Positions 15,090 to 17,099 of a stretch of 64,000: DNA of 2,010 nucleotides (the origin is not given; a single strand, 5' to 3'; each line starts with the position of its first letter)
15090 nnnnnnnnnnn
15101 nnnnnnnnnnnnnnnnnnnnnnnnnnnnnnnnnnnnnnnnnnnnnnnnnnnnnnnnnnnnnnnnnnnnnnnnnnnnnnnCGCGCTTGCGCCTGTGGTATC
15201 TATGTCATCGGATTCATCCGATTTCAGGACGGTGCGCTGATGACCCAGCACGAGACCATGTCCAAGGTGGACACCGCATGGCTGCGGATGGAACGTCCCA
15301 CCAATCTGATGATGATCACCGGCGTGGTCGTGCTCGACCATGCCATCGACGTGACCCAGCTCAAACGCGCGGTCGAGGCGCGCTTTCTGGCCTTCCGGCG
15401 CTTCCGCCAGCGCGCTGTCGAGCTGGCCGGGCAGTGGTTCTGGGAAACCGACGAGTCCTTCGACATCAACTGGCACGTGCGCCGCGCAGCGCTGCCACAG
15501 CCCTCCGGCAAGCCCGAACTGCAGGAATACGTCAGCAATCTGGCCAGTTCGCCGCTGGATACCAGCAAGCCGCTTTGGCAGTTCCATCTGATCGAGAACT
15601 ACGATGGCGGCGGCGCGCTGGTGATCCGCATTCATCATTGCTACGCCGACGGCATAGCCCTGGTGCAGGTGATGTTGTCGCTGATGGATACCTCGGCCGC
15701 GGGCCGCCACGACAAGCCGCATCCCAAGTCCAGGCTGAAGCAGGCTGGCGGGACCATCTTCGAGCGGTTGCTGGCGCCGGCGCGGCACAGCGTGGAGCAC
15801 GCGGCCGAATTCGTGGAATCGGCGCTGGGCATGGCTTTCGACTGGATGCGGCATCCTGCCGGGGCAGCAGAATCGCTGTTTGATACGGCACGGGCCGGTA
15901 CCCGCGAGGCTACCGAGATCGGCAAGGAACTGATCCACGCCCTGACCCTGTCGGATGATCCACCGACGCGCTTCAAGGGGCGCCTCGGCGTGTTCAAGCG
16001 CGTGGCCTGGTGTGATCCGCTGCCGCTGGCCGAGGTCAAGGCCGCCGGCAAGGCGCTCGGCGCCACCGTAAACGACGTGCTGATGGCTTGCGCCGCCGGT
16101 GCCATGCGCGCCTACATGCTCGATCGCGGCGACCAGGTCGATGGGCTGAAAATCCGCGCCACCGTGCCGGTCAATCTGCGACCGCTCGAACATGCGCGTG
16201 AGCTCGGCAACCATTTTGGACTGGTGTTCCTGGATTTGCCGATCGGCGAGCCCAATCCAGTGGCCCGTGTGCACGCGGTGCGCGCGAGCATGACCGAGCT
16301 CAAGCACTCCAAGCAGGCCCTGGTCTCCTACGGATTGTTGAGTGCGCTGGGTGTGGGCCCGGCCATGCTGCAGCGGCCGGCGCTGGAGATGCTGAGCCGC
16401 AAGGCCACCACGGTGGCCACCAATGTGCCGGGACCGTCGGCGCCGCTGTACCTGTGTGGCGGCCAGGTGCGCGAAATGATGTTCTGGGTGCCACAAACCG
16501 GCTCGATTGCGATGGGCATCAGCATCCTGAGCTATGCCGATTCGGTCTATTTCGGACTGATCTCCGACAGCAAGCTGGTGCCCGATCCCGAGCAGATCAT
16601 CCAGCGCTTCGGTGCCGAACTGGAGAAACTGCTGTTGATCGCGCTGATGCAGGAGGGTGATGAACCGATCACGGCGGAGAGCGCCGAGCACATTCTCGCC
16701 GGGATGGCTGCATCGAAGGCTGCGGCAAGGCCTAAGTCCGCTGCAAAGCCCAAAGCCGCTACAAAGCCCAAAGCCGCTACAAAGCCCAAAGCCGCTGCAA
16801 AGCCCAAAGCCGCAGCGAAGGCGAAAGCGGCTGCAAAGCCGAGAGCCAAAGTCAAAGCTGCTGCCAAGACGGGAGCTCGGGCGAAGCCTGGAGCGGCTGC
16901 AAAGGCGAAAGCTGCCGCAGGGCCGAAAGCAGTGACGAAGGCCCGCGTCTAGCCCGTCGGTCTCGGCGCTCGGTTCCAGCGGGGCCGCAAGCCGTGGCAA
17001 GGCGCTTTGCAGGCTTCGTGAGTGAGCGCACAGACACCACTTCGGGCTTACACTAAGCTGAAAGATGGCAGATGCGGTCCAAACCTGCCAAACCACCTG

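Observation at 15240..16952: WS/DGAT acyltransferase fused to a histone-H1-like AKP-repeat tail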

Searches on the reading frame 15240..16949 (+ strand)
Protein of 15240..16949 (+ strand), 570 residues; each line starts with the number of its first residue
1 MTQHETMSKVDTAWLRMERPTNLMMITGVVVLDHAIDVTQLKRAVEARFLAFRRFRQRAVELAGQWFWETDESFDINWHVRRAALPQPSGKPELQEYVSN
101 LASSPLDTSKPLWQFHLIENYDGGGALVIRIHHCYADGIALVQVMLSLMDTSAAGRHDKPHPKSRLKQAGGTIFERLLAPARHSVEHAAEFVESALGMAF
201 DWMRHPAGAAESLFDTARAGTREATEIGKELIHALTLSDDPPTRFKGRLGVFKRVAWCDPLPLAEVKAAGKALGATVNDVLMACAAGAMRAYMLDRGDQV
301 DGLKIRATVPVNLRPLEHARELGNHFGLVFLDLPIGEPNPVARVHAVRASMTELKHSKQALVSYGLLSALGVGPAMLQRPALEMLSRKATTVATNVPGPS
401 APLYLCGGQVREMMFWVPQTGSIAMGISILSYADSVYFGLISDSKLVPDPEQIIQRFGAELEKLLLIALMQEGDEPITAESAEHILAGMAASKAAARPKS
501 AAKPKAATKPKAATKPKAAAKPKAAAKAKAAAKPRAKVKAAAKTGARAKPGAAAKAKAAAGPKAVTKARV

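Call 3: search_protein_families(library=pfam, proteins=[window:15240-16949:+], max_evalue=0.1)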
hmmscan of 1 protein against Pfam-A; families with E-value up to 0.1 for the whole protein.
window:15240-16949:+ (570 aa): 4 families
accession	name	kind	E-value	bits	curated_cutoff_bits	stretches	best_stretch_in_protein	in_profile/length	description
PF03007.21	WS_DGAT_cat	-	1.6e-40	140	23.6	1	7-280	1-262/263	Wax ester synthase/diacylglycerol acyltransferase catalytic domain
PF06974.18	WS_DGAT_C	-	3.8e-40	137.7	20.7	1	323-464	2-144/145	WS/DGAT C-terminal domain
PF00668.25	Condensation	-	3.7e-06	26.3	30.6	1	25-166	28-172/456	Condensation domain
PF16911.10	PapA_C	-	0.017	15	30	1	264-314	18-65/203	Phthiocerol/phthiodiolone dimycocerosyl transferase C-terminus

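Call 4: search_protein_families(library=ncbifam, proteins=[window:15240-16949:+], max_evalue=0.1)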
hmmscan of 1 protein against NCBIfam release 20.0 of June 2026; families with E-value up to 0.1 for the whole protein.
window:15240-16949:+ (570 aa): 2 families
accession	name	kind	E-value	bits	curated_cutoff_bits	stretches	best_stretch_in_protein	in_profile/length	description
TIGR02946.1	acyl_WS_DGAT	subfamily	2.3e-127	425.6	309.95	1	7-465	1-450/453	wax ester/triacylglycerol synthase family O-acyltransferase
NF006788.0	PRK09294.1-2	equivalog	0.064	12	539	0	101-140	93-131/422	phthiocerol/phthiodiolone dimycocerosyl transferase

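Call 6: find_homologous_proteins(query=window:15240-16949:+, max_evalue=1e-10)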
Query window:15240-16949:+ (570 aa): 7897 proteins with E <= 1e-10 among 8000 candidates; the best 120 are listed.
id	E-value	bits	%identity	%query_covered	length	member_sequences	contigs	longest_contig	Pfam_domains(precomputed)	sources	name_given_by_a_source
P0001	0.0e+0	1082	93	89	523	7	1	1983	PF00668.26,PF03007.22,PF06974.19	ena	-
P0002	9.8e-280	947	85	85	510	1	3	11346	PF00668.26,PF03007.22,PF06974.19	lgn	-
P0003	2.4e-273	926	82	86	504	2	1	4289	PF00668.26,PF03007.22,PF06974.19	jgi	jgi:diacylglycerol O-acyltransferase / wax synthase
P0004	5.1e-263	892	79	85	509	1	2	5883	PF00668.26,PF03007.22,PF06974.19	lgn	-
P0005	1.4e-261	887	81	85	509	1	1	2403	PF00668.26,PF03007.22,PF06974.19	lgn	-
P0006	5.3e-255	865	75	89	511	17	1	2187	PF03007.22,PF06974.19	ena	-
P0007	6.1e-255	865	77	85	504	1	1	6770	PF00668.26,PF03007.22,PF06974.19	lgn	-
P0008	1.9e-254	864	76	85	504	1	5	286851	PF03007.22,PF06974.19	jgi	jgi:WS/DGAT/MGAT family acyltransferase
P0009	6.7e-254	862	76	85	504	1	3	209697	PF03007.22,PF06974.19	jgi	jgi:WS/DGAT/MGAT family acyltransferase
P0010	8.4e-254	862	77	85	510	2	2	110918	PF03007.22,PF06974.19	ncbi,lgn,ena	-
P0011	1.7e-252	857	76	85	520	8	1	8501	PF03007.22,PF06974.19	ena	-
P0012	2.4e-252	857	75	88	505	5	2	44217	PF00668.26,PF03007.22,PF06974.19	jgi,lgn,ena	-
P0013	2.9e-248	843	75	85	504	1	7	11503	PF03007.22,PF06974.19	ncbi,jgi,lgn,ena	-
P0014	4.3e-248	843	76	85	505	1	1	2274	PF03007.22,PF06974.19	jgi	jgi:WS/DGAT/MGAT family acyltransferase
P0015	3.5e-246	836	75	85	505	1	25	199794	PF00668.26,PF03007.22,PF06974.19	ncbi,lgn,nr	ncbi:MAG: wax ester/triacylglycerol synthase family O-acyltransferase [Xanthomonadales bacterium]|nr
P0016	2.2e-243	827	75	85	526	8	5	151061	PF00668.26,PF03007.22,PF06974.19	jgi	jgi:WS/DGAT/MGAT family acyltransferase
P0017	1.0e-242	825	73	85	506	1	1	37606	PF03007.22,PF06974.19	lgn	-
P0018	5.7e-242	822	73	88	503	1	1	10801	PF03007.22,PF06974.19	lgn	-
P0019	3.3e-237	807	72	86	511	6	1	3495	PF03007.22,PF06974.19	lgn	-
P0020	3.2e-229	780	68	91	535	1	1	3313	PF03007.22,PF06974.19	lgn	-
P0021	1.5e-218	745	66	88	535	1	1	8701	PF03007.22,PF06974.19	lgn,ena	-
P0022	4.9e-216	737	69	86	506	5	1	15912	PF00668.26,PF03007.22,PF06974.19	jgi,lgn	jgi:WS/DGAT/MGAT family acyltransferase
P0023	8.2e-216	736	69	86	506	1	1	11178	PF03007.22,PF06974.19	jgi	jgi:diacylglycerol O-acyltransferase / wax synthase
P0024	6.5e-214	730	68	86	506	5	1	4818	PF00668.26,PF03007.22,PF06974.19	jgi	jgi:WS/DGAT/MGAT family acyltransferase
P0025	2.7e-213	728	68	85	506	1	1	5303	PF03007.22,PF06974.19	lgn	-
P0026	6.3e-204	697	64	85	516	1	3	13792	PF03007.22,PF06974.19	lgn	-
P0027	2.4e-202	692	62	88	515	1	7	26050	PF00668.26,PF03007.22,PF06974.19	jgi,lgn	jgi:WS/DGAT/MGAT family acyltransferase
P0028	1.6e-198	679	58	98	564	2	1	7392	PF03007.22,PF06974.19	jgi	-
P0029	2.5e-198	678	63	85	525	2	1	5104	PF03007.22,PF06974.19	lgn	-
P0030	2.1e-197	675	63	86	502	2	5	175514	PF03007.22,PF06974.19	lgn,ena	-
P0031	5.4e-194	664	59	91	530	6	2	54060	PF03007.22,PF06974.19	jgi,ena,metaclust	metaclust:\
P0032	1.1e-192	660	57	100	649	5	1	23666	PF03007.22,PF06974.19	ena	-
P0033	1.7e-192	659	59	92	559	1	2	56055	PF03007.22,PF06974.19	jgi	jgi:diacylglycerol O-acyltransferase / wax synthase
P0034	2.5e-192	659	59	90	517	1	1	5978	PF03007.22,PF06974.19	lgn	-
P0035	2.7e-192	659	57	96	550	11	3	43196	PF00668.26,PF03007.22,PF06974.19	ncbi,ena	-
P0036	4.1e-192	658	59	94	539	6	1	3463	PF00668.26,PF03007.22,PF06974.19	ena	-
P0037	9.6e-192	657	64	80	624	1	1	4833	PF03007.22,PF06974.19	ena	-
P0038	1.3e-191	656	63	81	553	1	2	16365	PF00668.26,PF03007.22,PF06974.19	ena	-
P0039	1.8e-191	656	60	88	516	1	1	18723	PF00668.26,PF03007.22,PF06974.19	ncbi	-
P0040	2.4e-191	655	64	82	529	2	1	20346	PF00668.26,PF03007.22,PF06974.19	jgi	jgi:diacylglycerol O-acyltransferase / wax synthase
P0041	4.8e-191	654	63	81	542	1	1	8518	PF00668.26,PF03007.22,PF06974.19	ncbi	-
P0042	4.9e-191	654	61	85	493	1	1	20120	PF03007.22,PF06974.19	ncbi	-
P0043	1.4e-190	653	64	80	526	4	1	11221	PF00668.26,PF03007.22,PF06974.19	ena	-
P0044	2.1e-190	652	60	89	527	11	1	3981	PF03007.22,PF06974.19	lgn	-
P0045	2.7e-190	652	65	80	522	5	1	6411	PF00668.26,PF03007.22,PF06974.19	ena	-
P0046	3.4e-190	652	63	81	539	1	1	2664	PF00668.26,PF03007.22,PF06974.19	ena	-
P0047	4.9e-190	651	59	92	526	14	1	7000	PF00668.26,PF03007.22,PF06974.19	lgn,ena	-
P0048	6.0e-190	651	62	85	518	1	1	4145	PF03007.22,PF06974.19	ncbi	-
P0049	8.2e-190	650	57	96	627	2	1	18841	PF00668.26,PF03007.22,PF06974.19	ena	-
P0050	2.2e-189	649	58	95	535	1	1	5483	PF03007.22,PF06974.19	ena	-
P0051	3.9e-189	648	58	92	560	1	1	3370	PF03007.22,PF06974.19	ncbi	-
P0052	4.4e-189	648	63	80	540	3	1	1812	PF00668.26,PF03007.22,PF06974.19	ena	-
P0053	8.8e-189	647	57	95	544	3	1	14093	PF03007.22,PF06974.19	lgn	-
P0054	1.2e-188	646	62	87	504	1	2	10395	PF03007.22,PF06974.19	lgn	-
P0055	2.2e-188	646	57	95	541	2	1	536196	PF00668.26,PF03007.22,PF06974.19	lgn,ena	-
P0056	3.3e-188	645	57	94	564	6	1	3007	PF03007.22,PF06974.19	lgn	-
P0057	4.8e-188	645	59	85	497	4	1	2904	PF03007.22,PF06974.19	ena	-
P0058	5.0e-188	644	57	89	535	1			PF03007.22,PF06974.19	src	-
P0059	5.3e-188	644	58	93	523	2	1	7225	PF00668.26,PF03007.22,PF06974.19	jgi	jgi:diacylglycerol O-acyltransferase / wax synthase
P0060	6.1e-188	644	63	80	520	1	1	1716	PF00668.26,PF03007.22,PF06974.19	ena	-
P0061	6.4e-188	644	63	84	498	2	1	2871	PF00668.26,PF03007.22,PF06974.19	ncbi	-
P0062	7.9e-188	644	57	95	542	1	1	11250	PF03007.22,PF06974.19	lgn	-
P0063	9.1e-188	644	57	93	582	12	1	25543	PF03007.22,PF06974.19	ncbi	-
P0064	2.4e-187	642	57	96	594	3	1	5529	PF03007.22,PF06974.19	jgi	jgi:diacylglycerol O-acyltransferase / wax synthase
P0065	3.6e-187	642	57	94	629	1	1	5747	PF03007.22,PF06974.19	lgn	-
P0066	3.6e-187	642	62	85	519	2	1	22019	PF03007.22,PF06974.19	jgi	jgi:diacylglycerol O-acyltransferase / wax synthase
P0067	6.1e-187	641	57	92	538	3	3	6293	PF00668.26,PF03007.22,PF06974.19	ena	-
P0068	8.2e-187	640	60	89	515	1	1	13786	PF03007.22,PF06974.19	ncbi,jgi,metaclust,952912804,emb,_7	jgi:WS/DGAT/MGAT family acyltransferase|metaclust:\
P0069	1.4e-186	640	58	92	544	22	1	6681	PF03007.22,PF06974.19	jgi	jgi:diacylglycerol O-acyltransferase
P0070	1.6e-186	640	59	86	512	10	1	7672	PF03007.22,PF06974.19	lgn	-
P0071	1.7e-186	639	57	96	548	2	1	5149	PF03007.22,PF06974.19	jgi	jgi:WS/DGAT/MGAT family acyltransferase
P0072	2.4e-186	639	62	80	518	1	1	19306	PF03007.22,PF06974.19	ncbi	-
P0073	3.6e-186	638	57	88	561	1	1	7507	PF03007.22,PF06974.19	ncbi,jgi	jgi:diacylglycerol O-acyltransferase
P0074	5.5e-186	638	58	85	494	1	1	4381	PF03007.22,PF06974.19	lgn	-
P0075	6.4e-186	637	55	94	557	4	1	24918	PF03007.22,PF06974.19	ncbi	-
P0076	7.1e-186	637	56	91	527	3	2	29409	PF03007.22,PF06974.19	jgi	jgi:diacylglycerol O-acyltransferase / wax synthase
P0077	2.2e-185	636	61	84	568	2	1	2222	PF03007.22,PF06974.19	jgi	jgi:WS/DGAT/MGAT family acyltransferase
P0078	2.4e-185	636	58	88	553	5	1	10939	PF03007.22,PF06974.19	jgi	-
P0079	4.1e-185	635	58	86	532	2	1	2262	PF03007.22,PF06974.19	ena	-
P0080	8.5e-185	634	57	91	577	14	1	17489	PF03007.22,PF06974.19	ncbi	-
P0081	1.5e-184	633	56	96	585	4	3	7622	PF03007.22,PF06974.19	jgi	jgi:WS/DGAT/MGAT family acyltransferase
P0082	1.8e-184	633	55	97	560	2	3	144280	PF03007.22,PF06974.19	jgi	jgi:WS/DGAT/MGAT family acyltransferase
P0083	1.9e-184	633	57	87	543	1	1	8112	PF03007.22,PF06974.19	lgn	-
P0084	4.3e-184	631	56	93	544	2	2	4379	PF03007.22,PF06974.19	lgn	-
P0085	6.0e-184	631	56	90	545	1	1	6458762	PF03007.22,PF06974.19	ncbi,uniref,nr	ncbi:WS/DGAT/MGAT family O-acyltransferase [Tahibacter amnicola]|uniref:diacylglycerol O-acyltransfe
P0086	6.8e-184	631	55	95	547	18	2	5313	PF03007.22,PF06974.19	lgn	-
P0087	8.4e-184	631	55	96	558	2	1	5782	PF03007.22,PF06974.19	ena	-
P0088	1.5e-183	630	61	84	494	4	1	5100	PF03007.22,PF06974.19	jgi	-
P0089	1.5e-183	630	59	84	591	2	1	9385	PF03007.22,PF06974.19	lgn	-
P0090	2.0e-183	629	58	85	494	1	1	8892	PF03007.22,PF06974.19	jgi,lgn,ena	-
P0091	2.1e-183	629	56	94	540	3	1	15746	PF03007.22,PF06974.19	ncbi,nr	ncbi:MAG TPA: wax ester/triacylglycerol synthase family O-acyltransferase [Tahibacter sp.]|nr:wax es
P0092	2.9e-183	629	59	84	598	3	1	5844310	PF03007.22,PF06974.19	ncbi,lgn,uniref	ncbi:wax ester/triacylglycerol synthase family O-acyltransferase [Tahibacter sp. UC22_41]|uniref:WS/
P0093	5.7e-183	628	56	89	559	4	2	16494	PF03007.22,PF06974.19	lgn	-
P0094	9.1e-183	627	59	84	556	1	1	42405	PF03007.22,PF06974.19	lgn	-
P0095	1.1e-182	627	57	87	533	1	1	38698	PF03007.22,PF06974.19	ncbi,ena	-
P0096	1.4e-182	626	56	94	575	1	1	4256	PF03007.22,PF06974.19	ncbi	-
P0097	1.5e-182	626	57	91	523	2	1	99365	PF03007.22,PF06974.19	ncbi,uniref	ncbi:MAG: wax ester/triacylglycerol synthase family O-acyltransferase [Mizugakiibacter sp.]|uniref:W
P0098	1.5e-182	626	58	84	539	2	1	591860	PF03007.22,PF06974.19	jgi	jgi:WS/DGAT/MGAT family acyltransferase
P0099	1.6e-182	626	57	88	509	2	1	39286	PF03007.22,PF06974.19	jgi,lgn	jgi:WS/DGAT/MGAT family acyltransferase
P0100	2.1e-182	626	58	86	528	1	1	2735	PF03007.22,PF06974.19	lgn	-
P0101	2.4e-182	626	57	90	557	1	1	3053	PF03007.22,PF06974.19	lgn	-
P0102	2.9e-182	625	57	88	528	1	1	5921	PF03007.22,PF06974.19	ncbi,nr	ncbi:MAG TPA: wax ester/triacylglycerol synthase family O-acyltransferase [Candidatus Saccharimonadi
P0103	5.6e-182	624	57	91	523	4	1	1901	PF03007.22,PF06974.19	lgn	-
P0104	7.1e-182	624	55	95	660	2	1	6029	PF03007.22,PF06974.19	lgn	-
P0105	1.2e-181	623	59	84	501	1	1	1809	PF03007.22,PF06974.19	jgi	jgi:diacylglycerol O-acyltransferase / wax synthase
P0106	1.3e-181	623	61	83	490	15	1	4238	PF03007.22,PF06974.19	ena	-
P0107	1.4e-181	623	57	90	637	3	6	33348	PF03007.22,PF06974.19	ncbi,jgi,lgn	jgi:WS/DGAT/MGAT family acyltransferase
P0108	1.4e-181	623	56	96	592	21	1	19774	PF03007.22,PF06974.19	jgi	jgi:WS/DGAT/MGAT family acyltransferase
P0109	1.5e-181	623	61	84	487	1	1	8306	PF03007.22,PF06974.19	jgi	jgi:WS/DGAT/MGAT family acyltransferase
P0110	1.5e-181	623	58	87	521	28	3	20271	PF03007.22,PF06974.19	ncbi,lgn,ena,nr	ncbi:MAG: wax ester/triacylglycerol synthase family O-acyltransferase [Xanthomonadales bacterium]|nr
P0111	1.9e-181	623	57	86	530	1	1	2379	PF03007.22,PF06974.19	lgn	-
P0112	1.9e-181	623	60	85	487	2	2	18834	PF03007.22,PF06974.19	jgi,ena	-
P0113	2.1e-181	623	60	85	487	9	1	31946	PF03007.22,PF06974.19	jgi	-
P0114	2.4e-181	622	56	95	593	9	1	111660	PF03007.22,PF06974.19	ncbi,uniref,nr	ncbi:wax ester/triacylglycerol synthase family O-acyltransferase [Tahibacter sp.]|uniref:WS/DGAT/MGA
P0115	3.9e-181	622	59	84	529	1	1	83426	PF03007.22,PF06974.19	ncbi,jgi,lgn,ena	-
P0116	4.0e-181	622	60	85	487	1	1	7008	PF03007.22,PF06974.19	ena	-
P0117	5.1e-181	621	60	85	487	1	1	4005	PF03007.22,PF06974.19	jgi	-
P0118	5.1e-181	621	57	90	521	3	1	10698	PF03007.22,PF06974.19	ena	-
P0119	6.5e-181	621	60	84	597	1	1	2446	PF03007.22,PF06974.19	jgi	jgi:WS/DGAT/MGAT family acyltransferase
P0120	7.2e-181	621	57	88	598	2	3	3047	PF03007.22,PF06974.19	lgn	-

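Call 13: find_related_loci(query=window:15240-16700:+, collection=genome_contigs, flank=10000)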
Query window:15240-16700:+ (487 aa) in genome_contigs; peptide patterns used: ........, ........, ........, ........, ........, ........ (x = any residue, [..] = any of these).
439 stretches matched a pattern; 429 encode a relative of the query (tblastn E <= 1e-3); the best 80 are kept; 80 distinct loci.
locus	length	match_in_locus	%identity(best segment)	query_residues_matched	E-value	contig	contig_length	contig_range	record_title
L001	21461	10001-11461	98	1-487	0e+0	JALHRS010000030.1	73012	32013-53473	MAG: Lysobacterales bacterium isolate maxbin.218_sub c_000000002069, whole genome shotgun sequence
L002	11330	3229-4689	75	1-487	0e+0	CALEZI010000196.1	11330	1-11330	MAG TPA_asm: uncultured Rhodanobacteraceae bacterium isolate SRR1506987_bin.164_CONCOCT_v1.1_MAG genome assembly, contig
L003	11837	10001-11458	77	1-486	0e+0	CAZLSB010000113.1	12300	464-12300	MAG TPA_asm: uncultured Xanthomonas sp. isolate SRP128246_co1_409 genome assembly, contig: NODE_12352_length_12300_cov_1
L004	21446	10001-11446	76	5-486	0e+0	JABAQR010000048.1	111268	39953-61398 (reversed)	MAG: Lysobacterales bacterium isolate Bin_3 c_000000000820, whole genome shotgun sequence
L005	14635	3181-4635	75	1-486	0e+0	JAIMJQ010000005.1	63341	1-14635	MAG: Xanthomonas sp. isolate GA_180221_E-1-1-MAG-65_12 NODE_80_length_63366_cov_6.974586, whole genome shotgun sequence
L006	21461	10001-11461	72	1-487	0e+0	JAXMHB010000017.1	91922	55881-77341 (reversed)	MAG: Lysobacterales bacterium isolate STL-PRO128 C2.36.fa-17, whole genome shotgun sequence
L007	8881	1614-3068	70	1-486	0e+0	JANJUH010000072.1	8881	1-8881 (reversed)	MAG: Lysobacterales bacterium isolate RX3_metabat.bin.54 RX3_k141_641772, whole genome shotgun sequence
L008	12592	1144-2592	61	5-487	0e+0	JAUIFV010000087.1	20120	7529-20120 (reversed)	MAG: Gammaproteobacteria bacterium isolate Co_bin.113 NODE_15058_length_20120_cov_1.131846, whole genome shotgun sequenc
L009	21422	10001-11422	60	5-486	0e+0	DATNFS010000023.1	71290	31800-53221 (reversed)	MAG TPA_asm: Rudaea sp. isolate SMAG_U11301 k141_2215002, whole genome shotgun sequence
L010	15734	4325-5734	60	5-482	0e+0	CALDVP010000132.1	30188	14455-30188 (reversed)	MAG: uncultured Xanthomonadales bacterium isolate N1_Bin_METABAT__96_1 genome assembly, contig: c_000000092241, whole ge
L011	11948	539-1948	60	5-482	0e+0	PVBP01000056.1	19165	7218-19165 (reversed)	MAG: Lysobacteraceae bacterium isolate UdeA_SF1 contig00056, whole genome shotgun sequence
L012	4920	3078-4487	61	4-473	0e+0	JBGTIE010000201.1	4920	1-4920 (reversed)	MAG: Lysobacterales bacterium isolate JTS-RE256 k141_5858084, whole genome shotgun sequence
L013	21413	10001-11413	58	2-485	0e+0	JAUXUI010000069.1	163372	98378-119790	MAG: Lysobacteraceae bacterium isolate C15_concoct.bin.108 C15_k141_441004, whole genome shotgun sequence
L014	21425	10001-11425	59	4-486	0e+0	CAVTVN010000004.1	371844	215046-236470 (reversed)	MAG: uncultured Gammaproteobacteria bacterium isolate MFD04967.bin.2.121 genome assembly, contig: contig_27699, whole ge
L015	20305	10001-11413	57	2-485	0e+0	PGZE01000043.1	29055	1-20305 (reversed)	MAG: Gammaproteobacteria bacterium HGW-Gammaproteobacteria-2 ig2103_sub10_scaffold_457, whole genome shotgun sequence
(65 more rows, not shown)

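Call 23: search_protein_representatives(protein=window:15240-16700:+)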
Query: 487 residues. Proteins with E-value up to 0.001 (for the whole library): 17013; up to 1e-10: 9624; up to 1e-30: 2154. The best 150 are listed.
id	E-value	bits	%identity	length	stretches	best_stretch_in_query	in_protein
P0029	3.6e-197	672.2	64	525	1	4-484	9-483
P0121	2.9e-146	504.4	61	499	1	4-400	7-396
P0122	1.3e-145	502.3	50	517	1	1-480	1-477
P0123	1.6e-125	436.0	46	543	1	5-483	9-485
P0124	6.3e-124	430.7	47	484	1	4-471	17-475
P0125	5.5e-123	427.6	51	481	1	7-470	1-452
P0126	2.6e-122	425.4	52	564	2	221-469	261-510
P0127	9.8e-122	423.5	46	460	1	2-469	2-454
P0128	2.0e-120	419.2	45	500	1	2-479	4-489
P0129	7.1e-119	414.1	45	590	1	4-463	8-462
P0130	7.8e-119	413.9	47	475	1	4-465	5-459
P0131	1.1e-117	410.2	46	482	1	5-466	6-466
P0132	3.5e-117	408.5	45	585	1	1-476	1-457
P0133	6.8e-117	407.5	44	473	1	2-479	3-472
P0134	1.6e-115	403.0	42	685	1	2-479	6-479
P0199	6.1e-98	345.0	39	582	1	6-477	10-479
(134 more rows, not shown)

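Call 33: find_encoding_contigs(protein=window:15240-16949:+, flank=3000, max_places=6)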
Protein window:15240-16949:+ (570 aa): no gene with exactly this product is on record in the collection.

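Call 34: find_encoding_contigs(protein=P0001, flank=3000, max_places=6)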
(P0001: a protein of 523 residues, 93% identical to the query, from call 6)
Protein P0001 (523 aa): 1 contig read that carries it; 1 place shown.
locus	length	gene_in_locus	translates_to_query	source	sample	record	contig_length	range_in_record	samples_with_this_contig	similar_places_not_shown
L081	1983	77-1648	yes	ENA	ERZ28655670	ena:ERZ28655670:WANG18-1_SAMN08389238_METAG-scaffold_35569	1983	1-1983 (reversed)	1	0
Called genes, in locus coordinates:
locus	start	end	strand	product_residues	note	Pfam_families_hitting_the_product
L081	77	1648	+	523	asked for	PF00668:Condensation (faint), PF03007:WS_DGAT_cat, PF06974:WS_DGAT_C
